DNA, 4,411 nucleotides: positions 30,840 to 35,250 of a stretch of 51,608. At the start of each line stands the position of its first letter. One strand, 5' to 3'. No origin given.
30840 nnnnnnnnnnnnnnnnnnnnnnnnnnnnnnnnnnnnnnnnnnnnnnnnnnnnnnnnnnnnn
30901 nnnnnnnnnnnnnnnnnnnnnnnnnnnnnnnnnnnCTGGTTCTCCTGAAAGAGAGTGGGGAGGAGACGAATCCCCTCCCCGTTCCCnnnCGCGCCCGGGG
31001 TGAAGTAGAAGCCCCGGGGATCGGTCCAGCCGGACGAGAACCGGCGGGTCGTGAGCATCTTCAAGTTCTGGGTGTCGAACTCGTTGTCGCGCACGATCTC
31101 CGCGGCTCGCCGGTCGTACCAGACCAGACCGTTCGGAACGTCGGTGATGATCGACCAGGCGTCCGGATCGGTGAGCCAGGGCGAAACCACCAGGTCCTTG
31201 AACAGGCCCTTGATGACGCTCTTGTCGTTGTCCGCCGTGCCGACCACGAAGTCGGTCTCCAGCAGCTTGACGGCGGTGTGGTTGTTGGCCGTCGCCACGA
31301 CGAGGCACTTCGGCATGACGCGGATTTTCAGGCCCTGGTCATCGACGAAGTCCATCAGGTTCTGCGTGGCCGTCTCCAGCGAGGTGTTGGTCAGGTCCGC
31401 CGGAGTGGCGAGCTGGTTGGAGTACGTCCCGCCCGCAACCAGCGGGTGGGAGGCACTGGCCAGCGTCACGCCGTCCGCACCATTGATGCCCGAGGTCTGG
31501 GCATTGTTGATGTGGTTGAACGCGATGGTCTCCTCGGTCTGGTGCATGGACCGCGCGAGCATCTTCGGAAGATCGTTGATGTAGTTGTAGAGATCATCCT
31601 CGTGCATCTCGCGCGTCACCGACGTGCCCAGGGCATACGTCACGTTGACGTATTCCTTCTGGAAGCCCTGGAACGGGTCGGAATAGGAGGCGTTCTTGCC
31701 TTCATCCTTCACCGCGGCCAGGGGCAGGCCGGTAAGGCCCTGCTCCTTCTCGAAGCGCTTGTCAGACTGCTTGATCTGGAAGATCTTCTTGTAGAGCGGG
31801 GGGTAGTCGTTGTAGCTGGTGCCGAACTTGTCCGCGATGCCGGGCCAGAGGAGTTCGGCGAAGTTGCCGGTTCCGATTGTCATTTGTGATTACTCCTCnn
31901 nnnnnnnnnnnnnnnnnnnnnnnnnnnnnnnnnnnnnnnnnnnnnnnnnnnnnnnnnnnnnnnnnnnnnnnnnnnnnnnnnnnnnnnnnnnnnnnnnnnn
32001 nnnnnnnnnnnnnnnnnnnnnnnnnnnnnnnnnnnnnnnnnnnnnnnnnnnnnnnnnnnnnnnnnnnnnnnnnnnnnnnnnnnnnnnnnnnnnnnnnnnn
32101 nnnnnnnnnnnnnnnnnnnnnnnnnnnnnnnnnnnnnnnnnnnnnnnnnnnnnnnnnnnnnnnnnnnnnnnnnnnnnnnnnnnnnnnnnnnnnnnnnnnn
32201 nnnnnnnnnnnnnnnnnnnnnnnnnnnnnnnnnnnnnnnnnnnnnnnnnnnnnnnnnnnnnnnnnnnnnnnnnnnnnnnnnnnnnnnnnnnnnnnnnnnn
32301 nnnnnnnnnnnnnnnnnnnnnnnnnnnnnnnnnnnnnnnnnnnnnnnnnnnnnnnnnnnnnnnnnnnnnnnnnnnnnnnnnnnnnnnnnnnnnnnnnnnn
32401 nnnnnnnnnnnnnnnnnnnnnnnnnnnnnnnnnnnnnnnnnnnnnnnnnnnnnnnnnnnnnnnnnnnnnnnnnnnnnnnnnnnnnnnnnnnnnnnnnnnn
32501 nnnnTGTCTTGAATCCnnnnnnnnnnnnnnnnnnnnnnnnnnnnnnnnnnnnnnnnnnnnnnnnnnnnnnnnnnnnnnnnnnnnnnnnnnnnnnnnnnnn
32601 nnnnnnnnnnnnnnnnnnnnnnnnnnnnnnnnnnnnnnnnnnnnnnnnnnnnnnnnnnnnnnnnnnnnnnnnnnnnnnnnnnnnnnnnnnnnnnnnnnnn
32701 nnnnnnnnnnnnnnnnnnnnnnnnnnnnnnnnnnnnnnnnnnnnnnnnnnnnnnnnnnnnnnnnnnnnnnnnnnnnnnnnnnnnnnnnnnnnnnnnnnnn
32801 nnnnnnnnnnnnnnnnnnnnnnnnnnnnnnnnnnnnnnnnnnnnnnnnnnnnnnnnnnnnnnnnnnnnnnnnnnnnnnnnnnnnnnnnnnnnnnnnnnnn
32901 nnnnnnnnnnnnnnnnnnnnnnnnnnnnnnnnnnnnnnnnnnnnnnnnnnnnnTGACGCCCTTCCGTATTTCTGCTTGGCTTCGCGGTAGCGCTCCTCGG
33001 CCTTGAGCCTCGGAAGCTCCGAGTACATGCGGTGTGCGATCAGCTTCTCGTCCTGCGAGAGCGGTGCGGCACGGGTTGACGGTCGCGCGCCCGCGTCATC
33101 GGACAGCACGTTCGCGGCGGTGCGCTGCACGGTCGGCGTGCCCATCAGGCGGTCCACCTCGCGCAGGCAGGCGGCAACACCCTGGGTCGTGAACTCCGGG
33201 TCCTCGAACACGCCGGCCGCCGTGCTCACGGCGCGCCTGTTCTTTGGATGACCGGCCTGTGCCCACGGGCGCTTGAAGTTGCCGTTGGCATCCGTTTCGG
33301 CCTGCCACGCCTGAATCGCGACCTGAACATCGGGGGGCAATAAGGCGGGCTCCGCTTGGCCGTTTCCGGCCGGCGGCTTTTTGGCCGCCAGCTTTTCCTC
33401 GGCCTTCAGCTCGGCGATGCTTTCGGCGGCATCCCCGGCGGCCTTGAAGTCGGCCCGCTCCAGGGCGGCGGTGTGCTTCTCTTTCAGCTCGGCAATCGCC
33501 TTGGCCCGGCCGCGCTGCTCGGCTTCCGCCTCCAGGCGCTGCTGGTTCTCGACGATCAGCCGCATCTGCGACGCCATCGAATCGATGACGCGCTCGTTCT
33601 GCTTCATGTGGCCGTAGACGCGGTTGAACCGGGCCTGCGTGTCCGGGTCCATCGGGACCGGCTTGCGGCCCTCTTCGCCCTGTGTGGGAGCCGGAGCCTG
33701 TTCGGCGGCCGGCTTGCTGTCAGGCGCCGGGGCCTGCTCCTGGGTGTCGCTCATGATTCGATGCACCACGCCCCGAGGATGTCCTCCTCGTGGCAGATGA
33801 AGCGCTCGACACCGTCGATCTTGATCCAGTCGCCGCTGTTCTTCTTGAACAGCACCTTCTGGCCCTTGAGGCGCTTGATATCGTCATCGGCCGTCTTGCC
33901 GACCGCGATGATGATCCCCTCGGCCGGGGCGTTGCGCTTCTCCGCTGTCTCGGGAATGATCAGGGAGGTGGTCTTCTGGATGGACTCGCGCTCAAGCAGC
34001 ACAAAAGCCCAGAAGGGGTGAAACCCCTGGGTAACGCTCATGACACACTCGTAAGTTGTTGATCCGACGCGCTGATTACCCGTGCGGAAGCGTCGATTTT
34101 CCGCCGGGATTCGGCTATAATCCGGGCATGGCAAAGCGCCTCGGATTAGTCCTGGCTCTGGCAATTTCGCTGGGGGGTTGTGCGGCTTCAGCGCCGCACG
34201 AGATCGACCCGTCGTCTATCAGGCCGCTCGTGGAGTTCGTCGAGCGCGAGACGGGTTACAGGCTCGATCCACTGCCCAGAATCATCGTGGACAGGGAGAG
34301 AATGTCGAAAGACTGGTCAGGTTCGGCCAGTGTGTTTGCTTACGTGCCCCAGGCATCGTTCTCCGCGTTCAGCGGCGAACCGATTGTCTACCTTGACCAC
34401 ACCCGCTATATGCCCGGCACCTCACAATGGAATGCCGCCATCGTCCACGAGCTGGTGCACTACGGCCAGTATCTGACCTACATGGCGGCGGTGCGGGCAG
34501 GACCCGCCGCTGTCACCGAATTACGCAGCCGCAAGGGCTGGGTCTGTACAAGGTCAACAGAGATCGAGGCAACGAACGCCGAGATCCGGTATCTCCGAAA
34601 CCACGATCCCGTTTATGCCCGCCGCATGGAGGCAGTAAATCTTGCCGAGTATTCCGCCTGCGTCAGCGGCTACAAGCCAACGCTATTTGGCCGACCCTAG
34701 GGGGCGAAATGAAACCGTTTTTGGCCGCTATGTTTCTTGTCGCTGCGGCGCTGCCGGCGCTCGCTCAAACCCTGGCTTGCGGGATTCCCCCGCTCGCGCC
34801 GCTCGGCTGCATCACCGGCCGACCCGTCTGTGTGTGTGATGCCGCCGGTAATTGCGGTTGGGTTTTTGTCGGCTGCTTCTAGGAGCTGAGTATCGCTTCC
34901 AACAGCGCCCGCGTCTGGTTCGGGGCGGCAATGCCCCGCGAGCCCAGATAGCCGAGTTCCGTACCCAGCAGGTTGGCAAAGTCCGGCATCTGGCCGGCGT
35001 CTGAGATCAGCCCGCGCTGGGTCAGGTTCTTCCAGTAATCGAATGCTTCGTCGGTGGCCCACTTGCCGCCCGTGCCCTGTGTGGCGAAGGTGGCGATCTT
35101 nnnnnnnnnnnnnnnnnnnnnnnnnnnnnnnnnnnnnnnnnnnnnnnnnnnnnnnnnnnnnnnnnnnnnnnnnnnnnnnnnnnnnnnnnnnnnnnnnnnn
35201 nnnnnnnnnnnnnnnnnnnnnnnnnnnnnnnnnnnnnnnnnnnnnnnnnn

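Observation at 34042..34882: Opposite-strand, apparently leaderless moron in the head module: HExxH lipoprotein plus Cys-rich secreted peptide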

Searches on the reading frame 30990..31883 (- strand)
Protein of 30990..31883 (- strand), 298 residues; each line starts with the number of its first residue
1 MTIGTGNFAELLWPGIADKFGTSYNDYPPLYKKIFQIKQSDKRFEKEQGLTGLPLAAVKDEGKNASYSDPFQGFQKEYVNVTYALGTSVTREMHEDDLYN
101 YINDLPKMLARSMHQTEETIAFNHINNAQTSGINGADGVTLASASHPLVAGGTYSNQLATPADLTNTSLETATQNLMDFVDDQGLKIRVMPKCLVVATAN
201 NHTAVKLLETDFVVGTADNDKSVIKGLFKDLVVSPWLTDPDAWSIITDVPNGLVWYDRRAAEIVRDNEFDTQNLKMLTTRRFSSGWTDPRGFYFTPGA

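Call 82: find_related_loci(query=window:30990-31883:-, collection=viral_contigs, flank=8000)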
Query window:30990-31883:- (298 aa) in viral_contigs; peptide patterns used: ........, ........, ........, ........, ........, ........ (x = any residue, [..] = any of these).
67 stretches matched a pattern; 59 encode a relative of the query (tblastn E <= 1e-3); 59 distinct loci.
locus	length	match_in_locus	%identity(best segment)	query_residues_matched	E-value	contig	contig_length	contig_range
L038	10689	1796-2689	72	1-298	3e-151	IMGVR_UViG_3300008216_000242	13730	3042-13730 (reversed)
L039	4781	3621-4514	72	1-298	7e-154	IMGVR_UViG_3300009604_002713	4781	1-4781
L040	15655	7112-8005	73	1-298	1e-149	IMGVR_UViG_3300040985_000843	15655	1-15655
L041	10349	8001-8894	70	1-298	2e-144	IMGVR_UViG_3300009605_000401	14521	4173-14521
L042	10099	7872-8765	70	1-298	2e-144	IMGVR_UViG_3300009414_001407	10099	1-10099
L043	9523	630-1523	70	1-298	2e-143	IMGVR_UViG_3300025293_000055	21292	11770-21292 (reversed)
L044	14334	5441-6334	69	1-298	2e-139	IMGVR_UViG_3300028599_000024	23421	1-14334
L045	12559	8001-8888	68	1-297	9e-134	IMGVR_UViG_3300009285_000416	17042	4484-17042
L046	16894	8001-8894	64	1-298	3e-124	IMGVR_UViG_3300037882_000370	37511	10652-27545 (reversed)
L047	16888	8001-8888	63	1-298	3e-118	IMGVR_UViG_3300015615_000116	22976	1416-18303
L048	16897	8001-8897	56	1-298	1e-106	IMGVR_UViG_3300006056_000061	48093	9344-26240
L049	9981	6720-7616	45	1-298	6e-78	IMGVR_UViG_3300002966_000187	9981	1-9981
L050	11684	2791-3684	42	3-298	5e-75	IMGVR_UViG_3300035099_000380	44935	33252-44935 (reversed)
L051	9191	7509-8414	40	1-298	4e-64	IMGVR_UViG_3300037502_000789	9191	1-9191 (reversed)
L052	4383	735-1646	40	1-298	2e-63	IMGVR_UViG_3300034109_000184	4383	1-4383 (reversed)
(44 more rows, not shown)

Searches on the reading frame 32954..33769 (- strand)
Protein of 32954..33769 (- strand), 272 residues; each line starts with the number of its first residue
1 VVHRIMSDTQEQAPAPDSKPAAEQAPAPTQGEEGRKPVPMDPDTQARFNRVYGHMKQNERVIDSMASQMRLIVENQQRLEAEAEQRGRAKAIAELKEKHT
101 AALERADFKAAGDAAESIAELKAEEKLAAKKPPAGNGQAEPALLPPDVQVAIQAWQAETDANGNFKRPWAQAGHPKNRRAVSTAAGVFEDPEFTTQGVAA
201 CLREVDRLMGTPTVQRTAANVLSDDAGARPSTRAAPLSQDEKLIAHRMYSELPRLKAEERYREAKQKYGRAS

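Call 9: search_protein_families(library=pfam, proteins=[window:32954-33769:-], max_evalue=1)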
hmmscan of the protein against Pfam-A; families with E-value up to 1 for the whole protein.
window:32954-33769:- (272 aa): 1 family
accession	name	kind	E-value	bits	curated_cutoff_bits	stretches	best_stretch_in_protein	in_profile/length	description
PF25588.1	DUF7934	-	0.0036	17.1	30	1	90-126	179-215/333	Family of unknown function (DUF7934)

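Call 10: search_protein_families(library=phrogs, proteins=[window:32954-33769:-], max_evalue=1)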
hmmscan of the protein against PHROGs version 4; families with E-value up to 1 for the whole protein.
window:32954-33769:- (272 aa): 3 families
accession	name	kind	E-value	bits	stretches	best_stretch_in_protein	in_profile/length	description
phrog_53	-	head and packaging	0.11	12.6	1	18-176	295-430/583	head maturation protease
phrog_27576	-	unknown function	0.71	11.2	0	102-134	82-115/119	-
phrog_31458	-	unknown function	0.82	10.8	0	77-125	40-88/133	-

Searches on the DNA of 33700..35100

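Call 105: search_rna_families(source=window, start=33700, end=35100, threshold=evalue, max_evalue=1)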
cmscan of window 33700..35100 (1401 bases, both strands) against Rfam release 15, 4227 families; matches with E-value up to 1: 1.
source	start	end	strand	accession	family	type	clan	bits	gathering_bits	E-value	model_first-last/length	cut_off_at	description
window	34661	34756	+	RF00223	IRES_Bip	Cis-reg; IRES;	-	13.7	40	0.14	1-263/263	no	bip internal ribosome entry site (IRES)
